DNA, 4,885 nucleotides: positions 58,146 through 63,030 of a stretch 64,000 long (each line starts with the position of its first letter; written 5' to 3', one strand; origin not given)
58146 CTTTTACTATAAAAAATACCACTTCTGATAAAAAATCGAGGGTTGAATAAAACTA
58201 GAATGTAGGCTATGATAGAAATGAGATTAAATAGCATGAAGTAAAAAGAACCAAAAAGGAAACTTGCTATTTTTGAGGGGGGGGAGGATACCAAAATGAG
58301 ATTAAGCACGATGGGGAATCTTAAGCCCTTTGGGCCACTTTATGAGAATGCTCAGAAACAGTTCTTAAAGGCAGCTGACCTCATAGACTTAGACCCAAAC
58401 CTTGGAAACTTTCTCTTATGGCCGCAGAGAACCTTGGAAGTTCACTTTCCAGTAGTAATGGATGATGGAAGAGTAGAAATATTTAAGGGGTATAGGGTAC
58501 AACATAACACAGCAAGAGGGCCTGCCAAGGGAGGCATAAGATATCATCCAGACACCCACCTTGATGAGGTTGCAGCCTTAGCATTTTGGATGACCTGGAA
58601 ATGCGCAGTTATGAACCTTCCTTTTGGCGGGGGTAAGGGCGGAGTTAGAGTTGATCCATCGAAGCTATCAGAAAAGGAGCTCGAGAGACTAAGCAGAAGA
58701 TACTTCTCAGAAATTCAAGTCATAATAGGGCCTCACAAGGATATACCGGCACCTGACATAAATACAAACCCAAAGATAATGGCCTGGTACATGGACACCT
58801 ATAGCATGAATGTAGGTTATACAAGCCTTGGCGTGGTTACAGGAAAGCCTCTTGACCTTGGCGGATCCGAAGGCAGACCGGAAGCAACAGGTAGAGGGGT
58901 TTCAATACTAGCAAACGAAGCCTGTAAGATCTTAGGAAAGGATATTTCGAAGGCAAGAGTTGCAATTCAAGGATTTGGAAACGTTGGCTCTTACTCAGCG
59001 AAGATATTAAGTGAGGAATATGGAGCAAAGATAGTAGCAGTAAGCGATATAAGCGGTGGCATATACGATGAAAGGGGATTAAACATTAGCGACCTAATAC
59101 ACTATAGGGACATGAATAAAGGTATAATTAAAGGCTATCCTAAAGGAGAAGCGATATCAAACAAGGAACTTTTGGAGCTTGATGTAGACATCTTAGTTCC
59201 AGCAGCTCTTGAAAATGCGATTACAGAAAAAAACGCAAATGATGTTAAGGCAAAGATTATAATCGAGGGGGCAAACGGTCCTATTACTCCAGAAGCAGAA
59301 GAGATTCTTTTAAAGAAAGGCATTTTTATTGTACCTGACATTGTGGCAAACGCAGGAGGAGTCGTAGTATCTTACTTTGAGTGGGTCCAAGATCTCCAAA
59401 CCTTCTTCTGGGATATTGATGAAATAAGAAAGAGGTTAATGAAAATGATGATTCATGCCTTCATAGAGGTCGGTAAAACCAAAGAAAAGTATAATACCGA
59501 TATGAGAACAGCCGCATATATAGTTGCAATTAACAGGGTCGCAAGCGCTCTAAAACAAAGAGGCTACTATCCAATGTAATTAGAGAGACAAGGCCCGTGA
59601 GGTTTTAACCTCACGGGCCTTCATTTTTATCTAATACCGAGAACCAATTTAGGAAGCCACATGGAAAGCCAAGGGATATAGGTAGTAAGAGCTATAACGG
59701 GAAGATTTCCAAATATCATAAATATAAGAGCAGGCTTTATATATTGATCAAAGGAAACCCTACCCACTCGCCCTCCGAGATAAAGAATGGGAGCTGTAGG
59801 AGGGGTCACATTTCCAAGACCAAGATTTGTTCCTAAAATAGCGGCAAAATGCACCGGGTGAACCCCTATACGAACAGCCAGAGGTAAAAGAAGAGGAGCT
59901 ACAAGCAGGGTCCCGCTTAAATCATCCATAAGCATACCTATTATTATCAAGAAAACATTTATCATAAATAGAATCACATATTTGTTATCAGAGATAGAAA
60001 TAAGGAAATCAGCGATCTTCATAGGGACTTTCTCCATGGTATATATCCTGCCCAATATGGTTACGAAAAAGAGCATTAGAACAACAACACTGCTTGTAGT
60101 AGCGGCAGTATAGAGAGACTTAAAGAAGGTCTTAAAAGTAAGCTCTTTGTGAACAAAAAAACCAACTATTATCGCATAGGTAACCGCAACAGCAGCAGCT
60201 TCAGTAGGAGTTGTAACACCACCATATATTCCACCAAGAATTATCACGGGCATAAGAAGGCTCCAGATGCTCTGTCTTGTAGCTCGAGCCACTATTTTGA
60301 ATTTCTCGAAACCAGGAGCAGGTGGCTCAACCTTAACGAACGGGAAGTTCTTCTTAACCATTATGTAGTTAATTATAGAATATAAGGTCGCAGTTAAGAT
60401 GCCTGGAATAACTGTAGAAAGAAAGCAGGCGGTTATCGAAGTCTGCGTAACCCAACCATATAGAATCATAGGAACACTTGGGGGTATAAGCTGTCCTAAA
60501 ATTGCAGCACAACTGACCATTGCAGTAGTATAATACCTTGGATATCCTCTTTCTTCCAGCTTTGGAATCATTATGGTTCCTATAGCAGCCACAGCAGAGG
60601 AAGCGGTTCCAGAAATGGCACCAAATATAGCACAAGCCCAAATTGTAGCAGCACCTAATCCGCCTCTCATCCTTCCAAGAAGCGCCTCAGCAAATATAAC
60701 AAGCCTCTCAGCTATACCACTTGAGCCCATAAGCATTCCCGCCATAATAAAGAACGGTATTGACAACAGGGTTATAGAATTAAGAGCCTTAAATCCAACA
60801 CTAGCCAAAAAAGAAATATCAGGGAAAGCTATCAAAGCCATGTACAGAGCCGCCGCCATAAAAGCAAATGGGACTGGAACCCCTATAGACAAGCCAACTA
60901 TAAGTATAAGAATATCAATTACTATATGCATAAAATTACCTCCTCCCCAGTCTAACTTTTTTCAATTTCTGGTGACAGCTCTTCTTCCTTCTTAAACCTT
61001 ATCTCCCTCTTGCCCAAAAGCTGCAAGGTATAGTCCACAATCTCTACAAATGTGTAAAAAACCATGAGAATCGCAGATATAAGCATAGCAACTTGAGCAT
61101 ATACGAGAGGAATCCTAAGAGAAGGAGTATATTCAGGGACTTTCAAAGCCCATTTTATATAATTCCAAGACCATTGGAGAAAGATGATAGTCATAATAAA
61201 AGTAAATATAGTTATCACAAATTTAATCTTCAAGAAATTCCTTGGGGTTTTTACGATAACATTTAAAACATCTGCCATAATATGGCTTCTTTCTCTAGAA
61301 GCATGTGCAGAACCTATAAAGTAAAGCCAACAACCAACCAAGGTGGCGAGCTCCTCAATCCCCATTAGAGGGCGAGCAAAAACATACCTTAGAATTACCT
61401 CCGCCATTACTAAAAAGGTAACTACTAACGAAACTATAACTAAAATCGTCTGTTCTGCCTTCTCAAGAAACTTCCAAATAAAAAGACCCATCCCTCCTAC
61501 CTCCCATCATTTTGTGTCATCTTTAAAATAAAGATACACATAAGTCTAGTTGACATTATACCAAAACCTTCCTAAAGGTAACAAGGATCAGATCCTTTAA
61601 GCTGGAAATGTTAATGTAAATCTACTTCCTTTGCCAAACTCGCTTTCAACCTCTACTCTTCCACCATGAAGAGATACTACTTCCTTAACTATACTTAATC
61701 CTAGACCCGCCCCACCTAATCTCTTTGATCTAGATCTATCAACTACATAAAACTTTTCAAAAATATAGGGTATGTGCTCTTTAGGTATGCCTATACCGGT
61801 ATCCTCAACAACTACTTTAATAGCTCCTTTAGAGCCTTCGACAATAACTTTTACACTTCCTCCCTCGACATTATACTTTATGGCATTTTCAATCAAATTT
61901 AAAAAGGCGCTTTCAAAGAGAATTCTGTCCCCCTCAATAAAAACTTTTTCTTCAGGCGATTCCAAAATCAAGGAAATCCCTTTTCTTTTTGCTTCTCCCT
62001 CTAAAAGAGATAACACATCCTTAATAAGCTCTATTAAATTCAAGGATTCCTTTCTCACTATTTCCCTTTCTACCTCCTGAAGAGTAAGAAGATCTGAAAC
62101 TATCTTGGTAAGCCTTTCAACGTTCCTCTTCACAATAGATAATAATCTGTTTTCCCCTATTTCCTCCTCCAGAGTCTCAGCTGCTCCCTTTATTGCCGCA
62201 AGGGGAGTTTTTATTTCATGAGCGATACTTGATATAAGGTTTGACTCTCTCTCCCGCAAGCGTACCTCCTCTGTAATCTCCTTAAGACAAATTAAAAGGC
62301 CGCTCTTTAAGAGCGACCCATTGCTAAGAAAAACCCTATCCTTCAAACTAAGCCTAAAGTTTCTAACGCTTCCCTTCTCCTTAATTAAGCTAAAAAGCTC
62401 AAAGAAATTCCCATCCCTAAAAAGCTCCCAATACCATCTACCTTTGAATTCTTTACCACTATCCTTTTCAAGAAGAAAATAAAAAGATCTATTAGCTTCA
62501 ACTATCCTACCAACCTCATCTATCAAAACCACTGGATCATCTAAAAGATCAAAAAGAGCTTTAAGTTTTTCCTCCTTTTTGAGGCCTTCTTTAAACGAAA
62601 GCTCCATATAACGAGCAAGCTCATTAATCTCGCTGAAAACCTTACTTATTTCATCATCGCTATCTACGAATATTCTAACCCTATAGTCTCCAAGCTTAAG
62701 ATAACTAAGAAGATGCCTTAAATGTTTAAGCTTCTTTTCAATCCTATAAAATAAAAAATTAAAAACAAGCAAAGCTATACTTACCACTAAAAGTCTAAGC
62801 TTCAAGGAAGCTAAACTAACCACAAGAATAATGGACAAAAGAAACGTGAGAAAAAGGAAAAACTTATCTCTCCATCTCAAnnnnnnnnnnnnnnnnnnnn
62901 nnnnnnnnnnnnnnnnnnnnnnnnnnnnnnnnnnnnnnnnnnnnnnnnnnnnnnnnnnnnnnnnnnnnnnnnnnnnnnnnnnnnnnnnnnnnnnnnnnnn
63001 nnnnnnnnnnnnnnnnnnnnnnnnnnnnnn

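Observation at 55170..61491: Orphan ortAB (2-amino-4-ketopentanoate thiolase) + gdh module inserted inside a TRAP transporter operon, without the rest of the ornithine fermentation pathway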

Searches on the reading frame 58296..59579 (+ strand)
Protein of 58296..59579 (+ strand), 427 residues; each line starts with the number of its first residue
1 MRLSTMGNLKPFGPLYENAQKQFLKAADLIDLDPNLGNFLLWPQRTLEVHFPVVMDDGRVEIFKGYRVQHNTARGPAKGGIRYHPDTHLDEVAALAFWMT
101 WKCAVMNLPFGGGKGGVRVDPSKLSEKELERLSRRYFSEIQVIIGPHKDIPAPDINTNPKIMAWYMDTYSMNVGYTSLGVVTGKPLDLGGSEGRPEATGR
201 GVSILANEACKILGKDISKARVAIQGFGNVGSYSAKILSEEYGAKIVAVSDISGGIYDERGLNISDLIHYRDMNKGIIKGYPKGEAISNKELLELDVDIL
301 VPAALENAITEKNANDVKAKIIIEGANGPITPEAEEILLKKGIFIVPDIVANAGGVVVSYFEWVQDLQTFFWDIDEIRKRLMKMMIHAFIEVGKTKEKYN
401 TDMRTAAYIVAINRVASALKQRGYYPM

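Call 3: search_protein_families(library=pfam, proteins=[window:58296-59579:+])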
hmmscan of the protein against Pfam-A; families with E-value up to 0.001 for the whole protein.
window:58296-59579:+ (427 aa): 2 families
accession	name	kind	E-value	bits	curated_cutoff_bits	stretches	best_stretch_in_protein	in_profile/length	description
PF00208.27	ELFV_dehydrog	-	4e-84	282.5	23.4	1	189-423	1-241/241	Glutamate/Leucine/Phenylalanine/Valine dehydrogenase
PF02812.23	ELFV_dehydrog_N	-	2.8e-60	202.1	25.3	1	43-170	1-128/129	Glu/Leu/Phe/Val dehydrogenase, dimerisation domain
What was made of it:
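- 58296..59579 (+): gdh, a hexameric-type glutamate dehydrogenase (427 aa). It is an optional passenger of the slot. PF00208 and PF02812 (call 3).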

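Call 4: search_protein_families(library=ncbifam, proteins=[window:58296-59579:+])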
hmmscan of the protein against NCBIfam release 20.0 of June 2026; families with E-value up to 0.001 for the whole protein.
window:58296-59579:+ (427 aa): 9 families
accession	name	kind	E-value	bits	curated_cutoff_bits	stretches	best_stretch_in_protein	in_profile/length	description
NF040817.1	GdhA_Arch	equivalog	2e-191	636.6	750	1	15-426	6-418/419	glutamate dehydrogenase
NF041398.1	GluDhGdhB_Halo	equivalog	2.3e-159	530.7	620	1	17-426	5-410/410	glutamate dehydrogenase GdhB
NF006929.0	PRK09414.1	equivalog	2e-82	277.6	536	1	40-424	54-444/445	NADP-specific glutamate dehydrogenase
NF010633.0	PRK14030.1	subfamily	4.3e-66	223.8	743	1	41-424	51-444/445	glutamate dehydrogenase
NF010634.0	PRK14031.1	equivalog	1.5e-61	208.2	822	1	35-422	45-441/444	NADP-specific glutamate dehydrogenase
NF035922.1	Trp_DH_ScyB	equivalog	9.1e-23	80.8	600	1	63-388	24-320/346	tryptophan dehydrogenase ScyB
NF004912.0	PRK06270.1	equivalog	2.1e-06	27.4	373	1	219-317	3-111/343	homoserine dehydrogenase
NF005002.0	PRK06392.1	equivalog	6e-05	22.1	296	1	220-304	4-92/329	homoserine dehydrogenase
NF047886.1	AmOxnSyBioU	equivalog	0.00028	20.1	600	1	222-278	1-57/323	(S)-8-amino-7-oxononanoate synthase BioU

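Call 25: search_solved_structures(query=window:58296-59579:+, max_evalue=1e-30, show_alignments=2)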
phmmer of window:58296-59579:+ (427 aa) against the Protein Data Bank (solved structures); distinct sequences matched with E-value up to 1e-30: 56.
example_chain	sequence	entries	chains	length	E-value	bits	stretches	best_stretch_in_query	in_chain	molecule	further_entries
1b26_A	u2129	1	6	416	3.6e-189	632.2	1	13-426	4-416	GLUTAMATE DEHYDROGENASE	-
1b3b_A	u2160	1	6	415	1.6e-188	630.1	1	14-426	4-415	PROTEIN (GLUTAMATE DEHYDROGENASE)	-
2tmg_A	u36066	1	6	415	2.9e-187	625.9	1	14-426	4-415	PROTEIN (GLUTAMATE DEHYDROGENASE)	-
1gtm_A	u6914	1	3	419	7.3e-144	483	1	16-424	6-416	GLUTAMATE DEHYDROGENASE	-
1bvu_A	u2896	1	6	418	7.3e-140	469.8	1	16-424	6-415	PROTEIN (GLUTAMATE DEHYDROGENASE)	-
3aoe_A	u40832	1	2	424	1.2e-138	465.8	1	36-426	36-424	Glutamate dehydrogenase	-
3aog_A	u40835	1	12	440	1.4e-138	465.6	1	36-426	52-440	Glutamate dehydrogenase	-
4xgi_A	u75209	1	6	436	4.8e-137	460.5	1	40-426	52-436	Glutamate dehydrogenase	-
1euz_A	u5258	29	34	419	9.5e-137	459.5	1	16-424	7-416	GLUTAMATE DEHYDROGENASE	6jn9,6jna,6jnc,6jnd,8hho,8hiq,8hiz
8zmu_A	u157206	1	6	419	2.1e-135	455.1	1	16-424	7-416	Glutamate dehydrogenase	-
8znb_A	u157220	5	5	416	2.2e-135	455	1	16-424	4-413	Glutamate dehydrogenase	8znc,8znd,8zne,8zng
7mfm_A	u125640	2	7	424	2.8e-128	431.6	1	23-424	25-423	Glutamate dehydrogenase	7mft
3k8z_A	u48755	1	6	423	5.4e-126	424.1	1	23-424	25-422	NAD-specific glutamate dehydrogenase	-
8ysw_A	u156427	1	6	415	1.3e-125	422.9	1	16-424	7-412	Glutamate dehydrogenase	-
8i83_A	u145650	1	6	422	1.3e-125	422.8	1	16-424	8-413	Glutamate dehydrogenase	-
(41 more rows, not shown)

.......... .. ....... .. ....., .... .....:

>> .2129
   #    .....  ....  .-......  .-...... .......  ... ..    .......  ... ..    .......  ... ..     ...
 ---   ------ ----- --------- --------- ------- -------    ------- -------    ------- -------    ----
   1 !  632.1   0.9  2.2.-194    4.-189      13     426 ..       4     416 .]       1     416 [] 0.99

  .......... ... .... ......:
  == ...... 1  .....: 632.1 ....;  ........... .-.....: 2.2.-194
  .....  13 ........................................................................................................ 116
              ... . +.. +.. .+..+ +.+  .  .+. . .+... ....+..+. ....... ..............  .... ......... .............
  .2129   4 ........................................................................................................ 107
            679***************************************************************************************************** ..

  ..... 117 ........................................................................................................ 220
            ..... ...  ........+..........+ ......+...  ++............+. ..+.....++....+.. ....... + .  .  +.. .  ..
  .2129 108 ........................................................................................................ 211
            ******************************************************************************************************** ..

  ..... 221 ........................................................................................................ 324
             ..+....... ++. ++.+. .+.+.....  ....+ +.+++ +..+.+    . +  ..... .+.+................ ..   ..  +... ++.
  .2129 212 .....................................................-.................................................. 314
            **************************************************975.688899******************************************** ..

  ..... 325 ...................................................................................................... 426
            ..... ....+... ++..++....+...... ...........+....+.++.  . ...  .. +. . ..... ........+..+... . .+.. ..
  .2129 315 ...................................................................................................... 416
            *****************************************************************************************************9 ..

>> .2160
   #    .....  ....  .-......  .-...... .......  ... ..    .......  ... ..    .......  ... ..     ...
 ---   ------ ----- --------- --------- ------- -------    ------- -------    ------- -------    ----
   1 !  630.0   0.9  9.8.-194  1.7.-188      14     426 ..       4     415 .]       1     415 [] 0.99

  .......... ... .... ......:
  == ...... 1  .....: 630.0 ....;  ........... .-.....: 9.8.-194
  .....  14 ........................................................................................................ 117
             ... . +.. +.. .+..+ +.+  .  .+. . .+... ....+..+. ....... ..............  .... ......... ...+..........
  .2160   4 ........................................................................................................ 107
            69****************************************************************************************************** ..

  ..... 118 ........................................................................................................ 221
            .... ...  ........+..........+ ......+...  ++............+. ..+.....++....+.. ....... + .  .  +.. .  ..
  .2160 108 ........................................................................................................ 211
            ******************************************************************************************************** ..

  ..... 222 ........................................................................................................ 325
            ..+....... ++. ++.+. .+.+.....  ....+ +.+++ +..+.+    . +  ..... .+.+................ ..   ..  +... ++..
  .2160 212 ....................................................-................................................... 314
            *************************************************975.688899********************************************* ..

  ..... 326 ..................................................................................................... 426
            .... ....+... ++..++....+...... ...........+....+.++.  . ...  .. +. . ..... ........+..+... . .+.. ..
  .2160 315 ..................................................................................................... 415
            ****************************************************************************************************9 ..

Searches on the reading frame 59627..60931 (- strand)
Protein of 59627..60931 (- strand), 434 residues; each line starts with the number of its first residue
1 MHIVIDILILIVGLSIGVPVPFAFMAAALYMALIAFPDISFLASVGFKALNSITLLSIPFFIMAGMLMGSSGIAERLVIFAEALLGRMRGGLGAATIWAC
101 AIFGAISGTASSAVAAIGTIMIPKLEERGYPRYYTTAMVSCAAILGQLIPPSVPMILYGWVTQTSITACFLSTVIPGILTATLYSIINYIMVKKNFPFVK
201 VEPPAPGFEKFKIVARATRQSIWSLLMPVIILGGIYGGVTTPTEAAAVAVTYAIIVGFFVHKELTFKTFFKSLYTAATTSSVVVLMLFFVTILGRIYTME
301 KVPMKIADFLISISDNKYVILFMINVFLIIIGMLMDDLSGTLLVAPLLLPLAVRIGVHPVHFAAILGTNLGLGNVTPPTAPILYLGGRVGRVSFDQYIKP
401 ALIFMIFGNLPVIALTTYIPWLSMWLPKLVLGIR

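Call 3: search_protein_families(library=pfam, proteins=[window:59627-60931:-])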
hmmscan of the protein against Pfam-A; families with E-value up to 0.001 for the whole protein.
window:59627-60931:- (434 aa): 1 family
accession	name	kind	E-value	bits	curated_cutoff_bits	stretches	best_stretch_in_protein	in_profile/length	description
PF06808.19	DctM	-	3.8e-89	299.8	23.8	1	8-422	2-413/413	Tripartite ATP-independent periplasmic transporter, DctM component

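Call 4: search_protein_families(library=ncbifam, proteins=[window:59627-60931:-])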
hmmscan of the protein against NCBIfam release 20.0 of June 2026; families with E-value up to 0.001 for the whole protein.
window:59627-60931:- (434 aa): 3 families
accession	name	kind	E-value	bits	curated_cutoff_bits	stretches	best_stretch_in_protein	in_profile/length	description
TIGR00786.1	dctM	subfamily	1.1e-107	360.4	268.45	1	17-427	1-405/405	TRAP transporter large permease subunit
NF011634.1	PRK15060.1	equivalog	2.7e-60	204.6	800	1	1-421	1-415/425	2,3-diketo-L-gulonate TRAP transporter large permease YiaN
TIGR02123.1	TRAP_fused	subfamily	1.4e-16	60.4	320.65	1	53-389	166-502/615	TRAP transporter fused permease subunit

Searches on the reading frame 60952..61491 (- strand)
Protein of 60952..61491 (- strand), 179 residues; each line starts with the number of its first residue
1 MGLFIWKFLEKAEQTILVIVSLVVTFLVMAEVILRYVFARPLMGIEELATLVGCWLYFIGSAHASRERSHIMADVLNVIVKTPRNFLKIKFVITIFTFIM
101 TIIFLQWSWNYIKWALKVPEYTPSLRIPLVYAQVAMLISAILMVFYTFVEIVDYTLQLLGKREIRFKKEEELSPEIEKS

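Call 3: search_protein_families(library=pfam, proteins=[window:60952-61491:-])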
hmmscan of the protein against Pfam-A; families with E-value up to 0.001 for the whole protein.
window:60952-61491:- (179 aa): 1 family
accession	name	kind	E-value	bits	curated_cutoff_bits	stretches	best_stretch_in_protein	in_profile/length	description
PF04290.18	DctQ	-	4.7e-20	72.3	28.3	1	25-152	2-127/132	Tripartite ATP-independent periplasmic transporters, DctQ component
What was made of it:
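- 60952..61491 (-): dctQ, the TRAP small permease (179 aa). PF04290 scores 72 bits (call 3).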

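Call 4: search_protein_families(library=ncbifam, proteins=[window:60952-61491:-])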
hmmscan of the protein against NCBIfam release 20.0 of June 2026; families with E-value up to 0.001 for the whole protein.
window:60952-61491:- (179 aa): 1 family
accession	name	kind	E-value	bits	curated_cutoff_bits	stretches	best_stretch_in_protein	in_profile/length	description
NF007374.1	PRK09877.1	equivalog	4e-09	37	260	1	13-148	5-137/157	2,3-diketo-L-gulonate TRAP transporter small permease YiaM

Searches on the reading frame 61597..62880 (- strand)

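Call 3: search_protein_families(library=pfam, proteins=[window:61597-62880:-])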
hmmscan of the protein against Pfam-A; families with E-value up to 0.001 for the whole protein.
window:61597-62880:- (427 aa): 4 families
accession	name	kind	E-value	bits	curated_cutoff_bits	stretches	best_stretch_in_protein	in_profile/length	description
PF02518.31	HATPase_c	-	1e-29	103.6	26.4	1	317-426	1-108/111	Histidine kinase-, DNA gyrase B-, and HSP90-like ATPase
PF00512.31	HisKA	-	1.6e-14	54.1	26.9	1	213-271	3-64/66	His Kinase A (phospho-acceptor) domain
PF13188.13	PAS_8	-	1.3e-05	25.4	21.8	1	104-159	1-52/65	PAS domain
PF13426.13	PAS_9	-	0.00035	21.3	27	1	115-178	2-66/103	PAS domain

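Call 4: search_protein_families(library=ncbifam, proteins=[window:61597-62880:-])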
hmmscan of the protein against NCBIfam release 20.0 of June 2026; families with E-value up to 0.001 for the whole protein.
window:61597-62880:- (427 aa): 85 families (the best 25 are shown)
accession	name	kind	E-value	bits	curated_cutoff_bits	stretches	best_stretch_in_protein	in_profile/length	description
NF046044.1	PnpS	equivalog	7.3e-84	282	400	1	51-426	2-390/390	two-component system histidine kinase PnpS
TIGR02966.1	phoR_proteo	equivalog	3.1e-66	223.7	334.2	1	102-425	4-333/333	phosphate regulon sensor histidine kinase PhoR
NF033092.0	HK_WalK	equivalog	1.2e-65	222.3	725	1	30-426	184-593/594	cell wall metabolism sensor histidine kinase WalK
NF047874.1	MASE3_PAS_HK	subfamily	8.9e-54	183.3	560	1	200-427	386-625/655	MASE3 domain-containing sensor histidine kinase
NF033093.1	HK_VicK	exception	5.1e-51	173.7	680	1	23-426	11-434/448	cell wall metabolism sensor histidine kinase VicK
NF008468.0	PRK11360.1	equivalog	5.4e-49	167.1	646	1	30-426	203-607/616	two-component system sensor histidine kinase AtoS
NF041735.1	hist_kin_RppB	equivalog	2.1e-48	165.2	400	1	217-426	221-438/438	two-component system sensor histidine kinase RppB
NF008312.0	PRK11100.1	equivalog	9e-46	156.7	356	1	213-426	257-473/477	two-component system sensor histidine kinase CreC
NF040691.1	MtrAB_MtrB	equivalog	1.3e-44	153.1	450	1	214-426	273-491/507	MtrAB system histidine kinase MtrB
TIGR01386.1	cztS_silS_copS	subfamily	4.6e-44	151.1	292.55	1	211-426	240-457/457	heavy metal sensor histidine kinase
NF012163.2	BaeS_SmeS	equivalog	6.3e-42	144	500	1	212-426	240-457/457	sensor histidine kinase efflux regulator BaeS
NF045911.1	TCSHisKinNblS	equivalog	1.7e-41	142.3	1000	1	32-423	192-616/621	two-component system sensor histidine kinase NblS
NF007007.0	PRK09470.1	equivalog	6.9e-41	140.6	486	1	209-426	242-458/463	envelope stress sensor histidine kinase CpxA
NF053855.1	HisKinPhoRBctds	equivalog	2.8e-40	138.3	500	1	196-425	345-581/583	two-component system sensor histidine kinase PhoR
TIGR02956.1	TMAO_torS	equivalog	5.5e-40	137.3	676.5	1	213-426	465-681/967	TMAO reductase system sensor histidine kinase/response regulator TorS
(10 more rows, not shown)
